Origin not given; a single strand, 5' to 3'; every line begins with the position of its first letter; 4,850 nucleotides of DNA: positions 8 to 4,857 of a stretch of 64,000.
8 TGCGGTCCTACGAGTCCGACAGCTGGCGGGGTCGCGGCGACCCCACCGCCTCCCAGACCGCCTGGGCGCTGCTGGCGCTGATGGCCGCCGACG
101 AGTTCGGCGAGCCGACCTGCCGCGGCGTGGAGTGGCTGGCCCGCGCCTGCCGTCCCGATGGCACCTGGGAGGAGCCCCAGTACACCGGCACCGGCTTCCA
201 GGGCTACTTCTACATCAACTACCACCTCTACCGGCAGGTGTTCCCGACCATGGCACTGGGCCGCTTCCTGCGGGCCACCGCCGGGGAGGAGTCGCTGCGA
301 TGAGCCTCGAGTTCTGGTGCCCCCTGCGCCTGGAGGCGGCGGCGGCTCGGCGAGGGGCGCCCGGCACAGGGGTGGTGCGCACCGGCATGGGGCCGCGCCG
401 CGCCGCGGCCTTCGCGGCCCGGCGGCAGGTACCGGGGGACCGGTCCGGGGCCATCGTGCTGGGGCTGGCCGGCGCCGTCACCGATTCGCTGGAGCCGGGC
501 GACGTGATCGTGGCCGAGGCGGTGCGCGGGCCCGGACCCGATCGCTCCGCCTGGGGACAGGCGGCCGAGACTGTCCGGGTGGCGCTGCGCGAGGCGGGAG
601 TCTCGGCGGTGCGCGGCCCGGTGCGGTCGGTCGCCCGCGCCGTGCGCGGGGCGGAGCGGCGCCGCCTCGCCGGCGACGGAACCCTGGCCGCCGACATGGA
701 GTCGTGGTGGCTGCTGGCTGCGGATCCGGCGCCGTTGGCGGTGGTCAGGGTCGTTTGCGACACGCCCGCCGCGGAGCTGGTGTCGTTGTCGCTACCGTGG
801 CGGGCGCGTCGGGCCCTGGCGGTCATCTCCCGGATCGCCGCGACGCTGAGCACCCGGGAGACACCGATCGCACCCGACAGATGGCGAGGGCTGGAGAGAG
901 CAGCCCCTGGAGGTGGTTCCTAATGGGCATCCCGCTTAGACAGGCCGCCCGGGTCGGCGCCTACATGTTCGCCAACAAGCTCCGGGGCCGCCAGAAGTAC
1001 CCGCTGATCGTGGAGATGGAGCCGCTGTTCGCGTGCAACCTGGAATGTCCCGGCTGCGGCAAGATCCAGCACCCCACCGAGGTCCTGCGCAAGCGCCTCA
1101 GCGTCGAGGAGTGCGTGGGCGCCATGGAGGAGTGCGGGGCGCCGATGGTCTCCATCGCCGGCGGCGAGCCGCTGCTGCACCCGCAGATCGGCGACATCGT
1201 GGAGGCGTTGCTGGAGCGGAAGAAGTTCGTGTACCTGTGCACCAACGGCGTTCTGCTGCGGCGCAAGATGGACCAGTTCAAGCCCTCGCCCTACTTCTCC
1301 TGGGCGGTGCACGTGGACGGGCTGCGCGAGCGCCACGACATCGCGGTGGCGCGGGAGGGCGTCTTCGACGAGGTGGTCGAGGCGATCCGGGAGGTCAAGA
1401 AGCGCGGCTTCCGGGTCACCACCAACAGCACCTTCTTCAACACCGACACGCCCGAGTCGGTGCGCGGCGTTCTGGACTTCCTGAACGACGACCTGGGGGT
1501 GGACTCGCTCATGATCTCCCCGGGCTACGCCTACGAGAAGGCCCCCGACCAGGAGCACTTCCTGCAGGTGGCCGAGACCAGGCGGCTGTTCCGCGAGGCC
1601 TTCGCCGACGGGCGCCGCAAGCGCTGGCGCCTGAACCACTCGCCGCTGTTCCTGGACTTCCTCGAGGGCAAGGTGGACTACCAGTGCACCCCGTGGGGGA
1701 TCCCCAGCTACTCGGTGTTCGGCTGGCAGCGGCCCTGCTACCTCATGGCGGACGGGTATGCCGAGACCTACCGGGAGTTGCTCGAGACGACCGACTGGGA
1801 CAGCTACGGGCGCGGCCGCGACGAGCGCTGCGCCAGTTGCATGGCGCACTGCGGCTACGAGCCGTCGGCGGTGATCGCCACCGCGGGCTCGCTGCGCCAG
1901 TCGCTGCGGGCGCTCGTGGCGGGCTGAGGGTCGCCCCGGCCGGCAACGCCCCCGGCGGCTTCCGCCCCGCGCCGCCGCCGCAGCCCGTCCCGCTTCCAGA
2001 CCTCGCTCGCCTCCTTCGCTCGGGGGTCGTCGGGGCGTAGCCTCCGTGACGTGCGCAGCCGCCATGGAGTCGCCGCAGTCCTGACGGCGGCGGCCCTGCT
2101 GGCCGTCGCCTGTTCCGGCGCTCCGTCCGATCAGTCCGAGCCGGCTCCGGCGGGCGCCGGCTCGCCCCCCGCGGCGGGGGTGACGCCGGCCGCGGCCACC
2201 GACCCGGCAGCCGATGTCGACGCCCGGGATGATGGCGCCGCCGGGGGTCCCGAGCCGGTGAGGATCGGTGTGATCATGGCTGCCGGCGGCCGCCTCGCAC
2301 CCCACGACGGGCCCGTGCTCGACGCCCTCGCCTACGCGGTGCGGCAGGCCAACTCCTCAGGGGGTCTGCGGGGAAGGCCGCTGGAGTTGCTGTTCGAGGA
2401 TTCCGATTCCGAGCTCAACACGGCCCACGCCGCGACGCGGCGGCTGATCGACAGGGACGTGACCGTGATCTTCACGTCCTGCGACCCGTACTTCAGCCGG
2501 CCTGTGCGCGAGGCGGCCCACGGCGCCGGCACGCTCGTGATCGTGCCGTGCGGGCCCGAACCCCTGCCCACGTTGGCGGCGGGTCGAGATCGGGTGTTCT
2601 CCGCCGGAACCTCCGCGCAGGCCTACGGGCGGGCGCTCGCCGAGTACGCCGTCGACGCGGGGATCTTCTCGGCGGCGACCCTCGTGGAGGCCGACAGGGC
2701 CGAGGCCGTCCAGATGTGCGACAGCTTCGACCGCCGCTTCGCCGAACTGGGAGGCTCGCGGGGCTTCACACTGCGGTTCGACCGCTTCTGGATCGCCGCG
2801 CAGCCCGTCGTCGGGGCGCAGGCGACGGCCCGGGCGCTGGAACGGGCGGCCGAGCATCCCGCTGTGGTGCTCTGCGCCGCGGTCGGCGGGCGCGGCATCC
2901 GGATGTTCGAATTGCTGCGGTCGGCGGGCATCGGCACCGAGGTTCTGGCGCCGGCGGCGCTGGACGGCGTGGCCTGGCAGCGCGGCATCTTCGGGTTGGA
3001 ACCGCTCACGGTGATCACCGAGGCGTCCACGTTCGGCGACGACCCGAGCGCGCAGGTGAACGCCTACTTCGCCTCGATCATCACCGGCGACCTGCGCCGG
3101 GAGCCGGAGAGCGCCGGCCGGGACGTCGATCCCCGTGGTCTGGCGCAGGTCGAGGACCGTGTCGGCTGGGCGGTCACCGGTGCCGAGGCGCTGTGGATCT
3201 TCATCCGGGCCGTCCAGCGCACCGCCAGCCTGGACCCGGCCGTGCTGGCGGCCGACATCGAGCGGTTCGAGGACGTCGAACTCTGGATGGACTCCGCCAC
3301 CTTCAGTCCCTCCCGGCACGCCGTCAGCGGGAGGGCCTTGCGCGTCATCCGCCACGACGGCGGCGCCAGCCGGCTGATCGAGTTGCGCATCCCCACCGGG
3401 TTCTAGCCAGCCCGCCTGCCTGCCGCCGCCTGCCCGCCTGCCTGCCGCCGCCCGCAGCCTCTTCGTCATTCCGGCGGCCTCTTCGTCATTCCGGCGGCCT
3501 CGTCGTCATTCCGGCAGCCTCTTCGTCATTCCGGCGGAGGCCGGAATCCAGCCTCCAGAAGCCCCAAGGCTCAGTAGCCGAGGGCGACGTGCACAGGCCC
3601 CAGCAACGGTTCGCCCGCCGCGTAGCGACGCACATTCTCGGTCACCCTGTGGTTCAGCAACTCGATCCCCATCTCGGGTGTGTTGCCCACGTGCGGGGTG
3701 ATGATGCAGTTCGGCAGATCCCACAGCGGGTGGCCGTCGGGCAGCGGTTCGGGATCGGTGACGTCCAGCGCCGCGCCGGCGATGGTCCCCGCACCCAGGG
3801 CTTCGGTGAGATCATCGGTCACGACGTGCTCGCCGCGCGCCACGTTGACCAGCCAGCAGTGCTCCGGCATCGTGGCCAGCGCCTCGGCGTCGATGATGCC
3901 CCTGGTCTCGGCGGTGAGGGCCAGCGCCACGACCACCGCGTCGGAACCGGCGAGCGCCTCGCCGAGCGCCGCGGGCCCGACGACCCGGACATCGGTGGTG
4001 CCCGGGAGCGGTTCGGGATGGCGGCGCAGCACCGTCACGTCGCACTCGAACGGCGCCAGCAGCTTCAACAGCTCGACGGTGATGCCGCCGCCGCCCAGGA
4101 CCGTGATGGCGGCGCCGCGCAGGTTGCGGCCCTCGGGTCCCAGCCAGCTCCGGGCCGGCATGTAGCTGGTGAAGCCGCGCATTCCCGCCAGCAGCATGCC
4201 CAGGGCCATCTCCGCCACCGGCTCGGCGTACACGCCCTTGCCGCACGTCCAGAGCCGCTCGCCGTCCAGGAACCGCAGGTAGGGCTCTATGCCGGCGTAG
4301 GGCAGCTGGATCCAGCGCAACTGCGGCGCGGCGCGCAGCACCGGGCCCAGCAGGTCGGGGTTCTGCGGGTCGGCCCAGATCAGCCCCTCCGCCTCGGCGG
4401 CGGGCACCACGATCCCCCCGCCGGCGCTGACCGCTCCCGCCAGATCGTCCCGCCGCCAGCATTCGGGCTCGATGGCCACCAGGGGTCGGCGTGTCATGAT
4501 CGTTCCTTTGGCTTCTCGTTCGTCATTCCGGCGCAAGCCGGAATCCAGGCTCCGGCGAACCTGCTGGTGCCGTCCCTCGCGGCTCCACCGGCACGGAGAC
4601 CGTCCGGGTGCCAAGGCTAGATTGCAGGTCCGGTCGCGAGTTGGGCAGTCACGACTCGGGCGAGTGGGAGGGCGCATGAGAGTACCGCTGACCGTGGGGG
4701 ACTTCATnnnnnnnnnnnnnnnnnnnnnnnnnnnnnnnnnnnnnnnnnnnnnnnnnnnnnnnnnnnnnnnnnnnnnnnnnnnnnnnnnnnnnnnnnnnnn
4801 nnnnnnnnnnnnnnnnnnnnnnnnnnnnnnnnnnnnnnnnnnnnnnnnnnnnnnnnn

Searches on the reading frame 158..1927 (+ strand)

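Call 17: search_protein_families(library=pfam, proteins=[window:158-1927:+], max_evalue=0.001)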
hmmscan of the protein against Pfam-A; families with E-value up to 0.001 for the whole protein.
window:158-1927:+ (589 aa): 2 families
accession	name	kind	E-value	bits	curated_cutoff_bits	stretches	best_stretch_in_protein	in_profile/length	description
PF11946.13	DUF3463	-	1.1e-58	197.3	31.3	1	451-583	1-132/134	Domain of unknown function (DUF3463)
PF04055.27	Radical_SAM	-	2.5e-23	83.5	29.5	1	290-442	4-166/166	Radical SAM superfamily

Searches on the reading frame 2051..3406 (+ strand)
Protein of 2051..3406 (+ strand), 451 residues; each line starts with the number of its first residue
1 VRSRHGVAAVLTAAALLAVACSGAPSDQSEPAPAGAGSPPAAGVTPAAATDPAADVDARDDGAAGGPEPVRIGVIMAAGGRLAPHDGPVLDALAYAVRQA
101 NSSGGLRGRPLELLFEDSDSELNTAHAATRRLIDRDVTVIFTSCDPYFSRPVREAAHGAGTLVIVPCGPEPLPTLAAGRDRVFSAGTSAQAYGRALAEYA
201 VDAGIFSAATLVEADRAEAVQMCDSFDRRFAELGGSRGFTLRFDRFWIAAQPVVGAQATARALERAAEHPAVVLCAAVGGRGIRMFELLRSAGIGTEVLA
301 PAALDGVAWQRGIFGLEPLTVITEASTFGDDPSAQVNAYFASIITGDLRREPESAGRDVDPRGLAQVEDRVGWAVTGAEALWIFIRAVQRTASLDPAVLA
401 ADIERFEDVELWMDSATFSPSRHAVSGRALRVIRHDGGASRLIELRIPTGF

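Call 17: search_protein_families(library=pfam, proteins=[window:2051-3406:+], max_evalue=0.001)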
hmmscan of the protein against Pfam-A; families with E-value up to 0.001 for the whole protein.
window:2051-3406:+ (451 aa): 2 families
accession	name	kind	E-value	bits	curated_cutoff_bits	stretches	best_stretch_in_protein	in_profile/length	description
PF13458.12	Peripla_BP_6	-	1.6e-23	84.4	31.7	1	69-425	1-329/343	Periplasmic binding protein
PF13433.12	Peripla_BP_5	-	1.4e-08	34.7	27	1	70-142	1-74/363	Periplasmic binding protein domain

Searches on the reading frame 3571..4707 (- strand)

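Call 17: search_protein_families(library=pfam, proteins=[window:3571-4707:-], max_evalue=0.001)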
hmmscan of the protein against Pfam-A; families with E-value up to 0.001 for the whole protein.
window:3571-4707:- (378 aa): 2 families
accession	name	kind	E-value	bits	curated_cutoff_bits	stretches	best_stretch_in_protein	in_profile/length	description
PF02826.25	2-Hacid_dh_C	-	1.7e-43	148.5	25.1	1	175-341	10-178/178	D-isomer specific 2-hydroxyacid dehydrogenase, NAD binding domain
PF00070.33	Pyr_redox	-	0.00016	22.5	22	1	201-236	2-37/82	Pyridine nucleotide-disulphide oxidoreductase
